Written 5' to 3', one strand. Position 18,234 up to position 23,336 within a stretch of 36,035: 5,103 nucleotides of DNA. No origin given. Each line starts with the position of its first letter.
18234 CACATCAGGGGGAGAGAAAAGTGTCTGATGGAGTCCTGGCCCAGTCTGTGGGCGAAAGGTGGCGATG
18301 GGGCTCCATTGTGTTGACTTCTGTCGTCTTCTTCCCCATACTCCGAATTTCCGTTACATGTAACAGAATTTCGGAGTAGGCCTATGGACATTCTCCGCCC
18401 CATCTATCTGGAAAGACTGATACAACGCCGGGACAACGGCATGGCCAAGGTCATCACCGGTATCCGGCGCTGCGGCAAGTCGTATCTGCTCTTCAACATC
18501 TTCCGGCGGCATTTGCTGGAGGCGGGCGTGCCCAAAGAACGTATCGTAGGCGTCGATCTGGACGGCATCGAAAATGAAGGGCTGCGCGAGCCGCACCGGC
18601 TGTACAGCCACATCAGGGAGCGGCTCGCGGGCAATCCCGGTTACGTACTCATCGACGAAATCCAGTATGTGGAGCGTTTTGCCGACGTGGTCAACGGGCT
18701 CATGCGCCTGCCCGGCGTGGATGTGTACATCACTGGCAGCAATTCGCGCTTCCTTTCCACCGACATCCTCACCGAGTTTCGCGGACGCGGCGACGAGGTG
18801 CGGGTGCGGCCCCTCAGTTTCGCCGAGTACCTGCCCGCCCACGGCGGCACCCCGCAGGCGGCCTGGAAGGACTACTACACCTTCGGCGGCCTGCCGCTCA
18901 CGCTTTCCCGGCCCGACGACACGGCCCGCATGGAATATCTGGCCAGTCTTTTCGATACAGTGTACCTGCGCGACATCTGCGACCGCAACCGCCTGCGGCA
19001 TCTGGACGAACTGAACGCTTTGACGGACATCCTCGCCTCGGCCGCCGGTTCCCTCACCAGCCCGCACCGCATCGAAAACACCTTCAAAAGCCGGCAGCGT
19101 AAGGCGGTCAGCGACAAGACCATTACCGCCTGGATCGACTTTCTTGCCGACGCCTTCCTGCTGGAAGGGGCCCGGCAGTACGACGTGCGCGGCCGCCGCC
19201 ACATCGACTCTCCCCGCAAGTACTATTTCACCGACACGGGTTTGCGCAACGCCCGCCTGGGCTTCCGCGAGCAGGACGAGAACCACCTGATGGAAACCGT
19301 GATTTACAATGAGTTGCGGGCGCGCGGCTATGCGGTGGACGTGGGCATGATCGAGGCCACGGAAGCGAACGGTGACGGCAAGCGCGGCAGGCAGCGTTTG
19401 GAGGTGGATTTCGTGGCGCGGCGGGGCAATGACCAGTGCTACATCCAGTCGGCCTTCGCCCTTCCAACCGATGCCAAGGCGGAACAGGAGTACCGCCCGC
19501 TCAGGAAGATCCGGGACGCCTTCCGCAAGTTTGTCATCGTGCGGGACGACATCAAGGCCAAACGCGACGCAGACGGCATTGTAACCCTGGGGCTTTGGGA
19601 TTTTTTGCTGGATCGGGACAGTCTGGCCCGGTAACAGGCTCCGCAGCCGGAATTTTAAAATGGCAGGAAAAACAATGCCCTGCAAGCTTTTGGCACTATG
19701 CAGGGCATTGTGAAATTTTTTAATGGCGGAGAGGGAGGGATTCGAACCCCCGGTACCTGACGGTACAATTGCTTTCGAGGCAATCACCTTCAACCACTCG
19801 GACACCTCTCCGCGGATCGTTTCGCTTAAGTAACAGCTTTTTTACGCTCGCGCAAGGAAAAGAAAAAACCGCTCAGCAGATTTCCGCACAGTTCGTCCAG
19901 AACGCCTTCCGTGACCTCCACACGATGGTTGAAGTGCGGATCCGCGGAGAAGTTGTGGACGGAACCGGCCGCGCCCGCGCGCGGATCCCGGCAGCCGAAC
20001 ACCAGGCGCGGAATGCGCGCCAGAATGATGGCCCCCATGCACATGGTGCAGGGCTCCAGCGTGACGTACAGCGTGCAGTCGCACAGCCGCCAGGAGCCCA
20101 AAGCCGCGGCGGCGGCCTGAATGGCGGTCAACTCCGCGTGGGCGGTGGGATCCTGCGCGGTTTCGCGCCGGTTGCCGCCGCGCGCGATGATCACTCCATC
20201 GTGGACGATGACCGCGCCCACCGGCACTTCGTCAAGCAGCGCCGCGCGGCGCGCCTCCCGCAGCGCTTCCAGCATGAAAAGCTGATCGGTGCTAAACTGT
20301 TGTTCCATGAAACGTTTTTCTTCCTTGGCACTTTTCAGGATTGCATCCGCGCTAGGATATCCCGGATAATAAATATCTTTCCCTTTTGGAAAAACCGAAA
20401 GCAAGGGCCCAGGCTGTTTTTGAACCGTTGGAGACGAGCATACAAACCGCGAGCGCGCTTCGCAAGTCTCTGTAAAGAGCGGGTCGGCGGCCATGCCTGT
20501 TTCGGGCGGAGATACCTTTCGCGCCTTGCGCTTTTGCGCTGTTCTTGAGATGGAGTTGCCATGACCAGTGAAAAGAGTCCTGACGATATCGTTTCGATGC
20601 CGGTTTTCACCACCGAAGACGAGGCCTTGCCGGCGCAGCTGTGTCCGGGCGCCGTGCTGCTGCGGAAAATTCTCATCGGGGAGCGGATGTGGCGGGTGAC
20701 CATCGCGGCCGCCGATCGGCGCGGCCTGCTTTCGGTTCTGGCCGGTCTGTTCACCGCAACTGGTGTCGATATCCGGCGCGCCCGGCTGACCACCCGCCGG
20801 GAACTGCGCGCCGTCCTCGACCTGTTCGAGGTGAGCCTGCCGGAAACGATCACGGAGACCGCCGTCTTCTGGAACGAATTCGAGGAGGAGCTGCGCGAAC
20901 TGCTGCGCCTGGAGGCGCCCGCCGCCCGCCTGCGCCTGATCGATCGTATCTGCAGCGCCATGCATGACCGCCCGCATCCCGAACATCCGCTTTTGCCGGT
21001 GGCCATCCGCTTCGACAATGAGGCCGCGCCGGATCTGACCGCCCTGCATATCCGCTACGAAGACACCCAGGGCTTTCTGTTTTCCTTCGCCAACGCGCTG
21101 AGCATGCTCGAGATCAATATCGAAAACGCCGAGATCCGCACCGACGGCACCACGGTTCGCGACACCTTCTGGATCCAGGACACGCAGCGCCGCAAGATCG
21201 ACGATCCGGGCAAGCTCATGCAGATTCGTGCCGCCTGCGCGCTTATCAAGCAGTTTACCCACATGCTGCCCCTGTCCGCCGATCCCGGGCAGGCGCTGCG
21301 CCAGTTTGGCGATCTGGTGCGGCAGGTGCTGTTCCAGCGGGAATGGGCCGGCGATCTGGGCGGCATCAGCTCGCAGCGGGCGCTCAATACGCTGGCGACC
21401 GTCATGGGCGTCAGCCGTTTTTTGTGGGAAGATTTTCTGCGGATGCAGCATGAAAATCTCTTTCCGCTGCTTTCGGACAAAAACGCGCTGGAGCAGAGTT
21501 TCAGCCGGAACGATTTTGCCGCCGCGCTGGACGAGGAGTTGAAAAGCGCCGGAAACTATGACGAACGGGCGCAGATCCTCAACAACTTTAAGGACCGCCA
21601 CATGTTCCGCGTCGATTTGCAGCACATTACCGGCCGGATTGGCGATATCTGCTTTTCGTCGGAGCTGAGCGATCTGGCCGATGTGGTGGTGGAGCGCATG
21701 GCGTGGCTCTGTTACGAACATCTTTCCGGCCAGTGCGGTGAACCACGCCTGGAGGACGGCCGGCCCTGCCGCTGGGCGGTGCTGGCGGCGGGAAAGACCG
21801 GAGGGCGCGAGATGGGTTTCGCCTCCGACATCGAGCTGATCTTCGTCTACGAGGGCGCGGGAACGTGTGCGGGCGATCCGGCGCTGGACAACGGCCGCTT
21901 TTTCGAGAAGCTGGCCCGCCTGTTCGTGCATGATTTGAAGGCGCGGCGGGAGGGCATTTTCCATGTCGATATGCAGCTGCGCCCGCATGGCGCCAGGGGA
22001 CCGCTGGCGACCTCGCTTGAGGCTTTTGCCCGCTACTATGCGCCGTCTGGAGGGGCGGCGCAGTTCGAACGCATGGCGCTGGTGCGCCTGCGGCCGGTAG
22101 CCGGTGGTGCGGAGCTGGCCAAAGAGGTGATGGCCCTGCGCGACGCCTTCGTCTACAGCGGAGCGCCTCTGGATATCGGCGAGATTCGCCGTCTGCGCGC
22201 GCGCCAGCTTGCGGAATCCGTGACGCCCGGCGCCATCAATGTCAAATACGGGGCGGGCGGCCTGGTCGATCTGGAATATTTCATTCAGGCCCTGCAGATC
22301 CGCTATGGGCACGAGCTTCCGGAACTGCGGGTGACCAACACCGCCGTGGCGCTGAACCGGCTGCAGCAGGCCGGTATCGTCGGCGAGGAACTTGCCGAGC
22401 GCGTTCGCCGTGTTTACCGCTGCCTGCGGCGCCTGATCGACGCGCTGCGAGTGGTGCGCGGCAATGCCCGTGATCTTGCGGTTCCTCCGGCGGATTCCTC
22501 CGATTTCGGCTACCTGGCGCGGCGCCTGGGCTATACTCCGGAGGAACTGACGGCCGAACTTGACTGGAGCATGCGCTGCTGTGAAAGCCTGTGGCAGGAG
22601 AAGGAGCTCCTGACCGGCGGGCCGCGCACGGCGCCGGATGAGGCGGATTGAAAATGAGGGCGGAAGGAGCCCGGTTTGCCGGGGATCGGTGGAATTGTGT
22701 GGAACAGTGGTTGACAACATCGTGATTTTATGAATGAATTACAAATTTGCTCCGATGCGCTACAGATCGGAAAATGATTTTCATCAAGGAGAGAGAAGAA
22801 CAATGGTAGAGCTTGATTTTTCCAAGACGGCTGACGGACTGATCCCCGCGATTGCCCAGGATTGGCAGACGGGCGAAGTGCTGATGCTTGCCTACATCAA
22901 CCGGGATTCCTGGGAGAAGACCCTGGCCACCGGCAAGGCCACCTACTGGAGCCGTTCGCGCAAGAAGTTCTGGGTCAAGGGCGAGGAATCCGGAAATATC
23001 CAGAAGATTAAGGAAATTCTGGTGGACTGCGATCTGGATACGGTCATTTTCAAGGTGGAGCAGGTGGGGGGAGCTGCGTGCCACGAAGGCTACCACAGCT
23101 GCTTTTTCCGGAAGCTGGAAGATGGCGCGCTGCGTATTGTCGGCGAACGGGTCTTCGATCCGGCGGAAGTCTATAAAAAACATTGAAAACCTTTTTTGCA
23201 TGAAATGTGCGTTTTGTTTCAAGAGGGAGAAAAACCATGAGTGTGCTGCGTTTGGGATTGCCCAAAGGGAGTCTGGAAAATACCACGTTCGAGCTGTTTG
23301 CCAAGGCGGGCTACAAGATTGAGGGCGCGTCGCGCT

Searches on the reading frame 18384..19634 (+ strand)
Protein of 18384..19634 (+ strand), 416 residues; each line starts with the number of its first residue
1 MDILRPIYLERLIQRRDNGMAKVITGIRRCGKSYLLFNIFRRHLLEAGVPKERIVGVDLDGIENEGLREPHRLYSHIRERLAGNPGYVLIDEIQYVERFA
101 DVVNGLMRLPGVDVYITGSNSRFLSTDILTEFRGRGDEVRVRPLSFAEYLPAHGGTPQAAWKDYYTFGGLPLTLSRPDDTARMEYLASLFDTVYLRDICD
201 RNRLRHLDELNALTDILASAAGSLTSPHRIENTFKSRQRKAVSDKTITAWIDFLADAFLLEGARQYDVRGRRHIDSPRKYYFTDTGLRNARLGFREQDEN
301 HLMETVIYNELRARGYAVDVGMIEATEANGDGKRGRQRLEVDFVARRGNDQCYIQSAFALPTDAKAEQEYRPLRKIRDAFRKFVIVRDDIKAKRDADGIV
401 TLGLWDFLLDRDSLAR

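Call 14: search_protein_families(library=pfam, proteins=[window:18384-19634:+], max_evalue=0.001)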
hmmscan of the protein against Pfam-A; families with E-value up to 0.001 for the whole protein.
window:18384-19634:+ (416 aa): 2 families
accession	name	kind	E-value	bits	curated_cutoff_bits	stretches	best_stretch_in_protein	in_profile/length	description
PF13173.12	AAA_14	-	8e-29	100.7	27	1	20-150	3-129/129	AAA domain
PF13635.12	DUF4143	-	5e-17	62.5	28.1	1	196-353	2-154/160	Domain of unknown function (DUF4143)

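Call 61: search_protein_families(library=padloc, proteins=[window:18384-19634:+], max_evalue=0.01)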
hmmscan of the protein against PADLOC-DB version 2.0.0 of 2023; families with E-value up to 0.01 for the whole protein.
window:18384-19634:+ (416 aa): 7 families
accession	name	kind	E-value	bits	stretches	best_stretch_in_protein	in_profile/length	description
PDLC04787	PDC-S01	-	1.5e-114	381.1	1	3-411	11-409/412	-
PDLC04789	PDC-S01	-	4.1e-32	109.6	1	9-311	7-299/375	-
PDLC04790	PDC-S01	-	2.3e-20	70.7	1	23-315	31-329/422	-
PDLC04791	PDC-S01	-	1.2e-15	55.1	1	17-352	17-345/395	-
PDLC04786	PDC-S01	-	1e-08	32.4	1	23-156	24-160/439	-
PDLC04788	PDC-S01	-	7.7e-06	23.1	0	161-298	180-317/448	-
PDLC04792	PDC-S01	-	0.0086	12.7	0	19-154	19-156/452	-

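Call 62: search_protein_families(library=phrogs, proteins=[window:18384-19634:+], max_evalue=0.01)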
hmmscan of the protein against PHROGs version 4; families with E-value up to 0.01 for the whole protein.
window:18384-19634:+ (416 aa): 0 families

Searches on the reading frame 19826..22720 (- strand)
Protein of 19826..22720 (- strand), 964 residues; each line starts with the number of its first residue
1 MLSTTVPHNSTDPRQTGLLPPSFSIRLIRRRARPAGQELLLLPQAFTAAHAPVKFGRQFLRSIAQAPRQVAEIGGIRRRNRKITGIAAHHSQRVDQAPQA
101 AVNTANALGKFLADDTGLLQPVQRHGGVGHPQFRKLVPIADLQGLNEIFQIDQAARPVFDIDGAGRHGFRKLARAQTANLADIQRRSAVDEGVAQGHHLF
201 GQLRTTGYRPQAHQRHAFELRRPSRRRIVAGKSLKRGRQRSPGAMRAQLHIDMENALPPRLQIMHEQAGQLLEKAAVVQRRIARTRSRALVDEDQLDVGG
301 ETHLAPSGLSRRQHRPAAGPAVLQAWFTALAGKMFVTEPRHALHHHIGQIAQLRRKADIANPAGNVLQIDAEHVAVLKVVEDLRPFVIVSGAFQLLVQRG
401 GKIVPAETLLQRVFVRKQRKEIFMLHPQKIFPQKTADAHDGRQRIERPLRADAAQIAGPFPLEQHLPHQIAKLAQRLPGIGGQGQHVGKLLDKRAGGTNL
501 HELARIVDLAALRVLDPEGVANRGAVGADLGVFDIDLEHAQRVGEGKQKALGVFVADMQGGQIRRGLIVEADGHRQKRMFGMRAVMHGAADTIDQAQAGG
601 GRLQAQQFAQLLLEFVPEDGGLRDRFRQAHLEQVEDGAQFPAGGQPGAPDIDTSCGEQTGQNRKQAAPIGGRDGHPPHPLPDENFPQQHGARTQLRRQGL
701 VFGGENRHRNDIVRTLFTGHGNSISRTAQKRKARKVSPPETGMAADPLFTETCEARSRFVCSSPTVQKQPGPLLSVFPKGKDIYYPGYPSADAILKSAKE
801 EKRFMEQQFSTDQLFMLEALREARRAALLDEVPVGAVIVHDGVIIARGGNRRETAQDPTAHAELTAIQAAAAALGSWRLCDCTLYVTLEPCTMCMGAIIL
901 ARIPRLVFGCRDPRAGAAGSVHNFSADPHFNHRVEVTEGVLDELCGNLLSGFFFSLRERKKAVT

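Call 14: search_protein_families(library=pfam, proteins=[window:19826-22720:-], max_evalue=0.001)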
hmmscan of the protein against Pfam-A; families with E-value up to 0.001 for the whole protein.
window:19826-22720:- (964 aa): 3 families
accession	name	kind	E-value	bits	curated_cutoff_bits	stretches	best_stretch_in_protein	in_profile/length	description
PF14437.12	MafB19-deam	-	3.7e-40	137.6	27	1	813-957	4-142/142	MafB19-like deaminase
PF00383.29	dCMP_cyt_deam_1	-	1.6e-30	105.5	25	1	811-910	3-102/102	Cytidine and deoxycytidylate deaminase zinc-binding region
PF14439.12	Bd3614-deam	-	3.3e-05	24.3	38.5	0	836-899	13-75/113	Bd3614-like deaminase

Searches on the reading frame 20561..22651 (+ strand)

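Call 14: search_protein_families(library=pfam, proteins=[window:20561-22651:+], max_evalue=0.001)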
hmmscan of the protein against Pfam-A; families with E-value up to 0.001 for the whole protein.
window:20561-22651:+ (696 aa): 5 families
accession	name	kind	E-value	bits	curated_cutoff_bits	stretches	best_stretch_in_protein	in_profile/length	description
PF03710.21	GlnE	-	1.1e-41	143.4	24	1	276-521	2-247/252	Glutamate-ammonia ligase adenylyltransferase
PF08335.16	GlnD_UR_UTase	-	1.6e-11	44.8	21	1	557-663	24-115/141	GlnD PII-uridylyltransferase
PF01842.31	ACT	-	8.8e-08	32.2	27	0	164-203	5-44/66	ACT domain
PF13291.12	ACT_4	-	8.7e-05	23.6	27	0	45-85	8-49/80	ACT domain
PF24931.1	ACT_ACR9_3rd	-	0.00051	20.5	27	0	149-222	2-76/98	ACR9-like, ACT-like domain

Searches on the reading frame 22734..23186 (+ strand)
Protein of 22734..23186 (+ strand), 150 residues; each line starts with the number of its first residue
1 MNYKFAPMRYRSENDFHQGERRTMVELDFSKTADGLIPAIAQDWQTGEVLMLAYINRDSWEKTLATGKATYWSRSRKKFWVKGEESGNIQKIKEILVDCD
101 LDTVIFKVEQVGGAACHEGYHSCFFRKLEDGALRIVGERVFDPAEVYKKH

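Call 14: search_protein_families(library=pfam, proteins=[window:22734-23186:+], max_evalue=0.001)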
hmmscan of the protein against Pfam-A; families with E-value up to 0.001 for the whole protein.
window:22734-23186:+ (150 aa): 1 family
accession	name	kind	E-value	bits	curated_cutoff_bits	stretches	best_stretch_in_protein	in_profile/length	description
PF01502.23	PRA-CH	-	5.4e-34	116.3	27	1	51-125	1-74/74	Phosphoribosyl-AMP cyclohydrolase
